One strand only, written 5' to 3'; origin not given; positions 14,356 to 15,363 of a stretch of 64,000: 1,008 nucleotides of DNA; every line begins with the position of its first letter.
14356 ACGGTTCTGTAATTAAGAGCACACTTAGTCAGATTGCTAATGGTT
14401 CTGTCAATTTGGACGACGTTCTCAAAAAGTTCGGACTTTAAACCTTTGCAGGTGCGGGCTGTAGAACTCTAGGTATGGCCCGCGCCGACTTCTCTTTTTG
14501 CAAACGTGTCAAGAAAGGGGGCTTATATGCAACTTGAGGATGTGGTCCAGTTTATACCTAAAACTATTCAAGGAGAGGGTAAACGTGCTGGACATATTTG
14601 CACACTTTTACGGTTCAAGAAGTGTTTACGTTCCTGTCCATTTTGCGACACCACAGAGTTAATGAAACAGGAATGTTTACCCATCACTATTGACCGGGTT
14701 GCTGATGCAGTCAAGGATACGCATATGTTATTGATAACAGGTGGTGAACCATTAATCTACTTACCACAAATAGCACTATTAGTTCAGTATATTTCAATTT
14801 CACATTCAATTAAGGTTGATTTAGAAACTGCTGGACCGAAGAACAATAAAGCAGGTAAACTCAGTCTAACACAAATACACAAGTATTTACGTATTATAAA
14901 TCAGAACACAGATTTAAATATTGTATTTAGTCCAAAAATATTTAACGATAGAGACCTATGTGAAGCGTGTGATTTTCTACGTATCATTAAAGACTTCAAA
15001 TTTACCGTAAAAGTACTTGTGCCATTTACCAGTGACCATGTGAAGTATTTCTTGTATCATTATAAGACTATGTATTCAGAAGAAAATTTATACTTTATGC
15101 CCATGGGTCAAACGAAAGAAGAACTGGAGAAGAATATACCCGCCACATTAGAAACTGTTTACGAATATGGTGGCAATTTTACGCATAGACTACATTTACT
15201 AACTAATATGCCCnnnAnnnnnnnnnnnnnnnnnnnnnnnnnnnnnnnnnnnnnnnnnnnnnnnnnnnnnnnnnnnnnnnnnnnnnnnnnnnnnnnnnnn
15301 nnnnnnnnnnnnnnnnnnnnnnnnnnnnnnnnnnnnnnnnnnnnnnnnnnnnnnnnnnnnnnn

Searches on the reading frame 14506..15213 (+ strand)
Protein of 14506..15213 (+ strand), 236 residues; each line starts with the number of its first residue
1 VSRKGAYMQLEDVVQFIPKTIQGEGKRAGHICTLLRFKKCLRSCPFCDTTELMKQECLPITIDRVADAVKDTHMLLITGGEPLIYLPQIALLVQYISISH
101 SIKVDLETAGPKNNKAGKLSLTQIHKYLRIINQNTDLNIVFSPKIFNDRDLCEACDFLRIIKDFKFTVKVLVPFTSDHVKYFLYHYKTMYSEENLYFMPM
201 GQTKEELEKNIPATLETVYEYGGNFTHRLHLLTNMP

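Call 70: search_protein_families(library=ncbifam, proteins=[window:14506-15213:+], max_evalue=0.001)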
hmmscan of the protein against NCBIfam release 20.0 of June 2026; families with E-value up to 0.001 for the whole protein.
window:14506-15213:+ (236 aa): 7 families
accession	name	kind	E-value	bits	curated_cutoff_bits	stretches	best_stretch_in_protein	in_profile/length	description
TIGR03963.1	rSAM_QueE_Clost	equivalog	1.1e-14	54.6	260.1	1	20-110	9-102/219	putative 7-carboxy-7-deazaguanine synthase QueE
TIGR04349.1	rSAM_QueE_gams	hypoth_equivalog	2.2e-09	37.3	300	1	18-112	7-100/210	7-carboxy-7-deazaguanine synthase QueE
TIGR04322.1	rSAM_QueE_Ecoli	equivalog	1.3e-06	28.1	200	1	19-52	2-35/215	7-carboxy-7-deazaguanine synthase QueE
TIGR02495.1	NrdG2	equivalog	1.4e-06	27.8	131.15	1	32-117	18-106/193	anaerobic ribonucleoside-triphosphate reductase activating protein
TIGR03365.1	Bsubt_queE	equivalog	4.6e-06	26.3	206.1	1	17-113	9-112/238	7-carboxy-7-deazaguanine synthase QueE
TIGR03977.1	rSAM_pair_HxsC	equivalog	0.00019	20.4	267.9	1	30-99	25-96/292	His-Xaa-Ser system radical SAM maturase HxsC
TIGR04508.1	queE_Cx14CxxC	equivalog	0.00024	21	240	0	17-117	6-124/208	7-carboxy-7-deazaguanine synthase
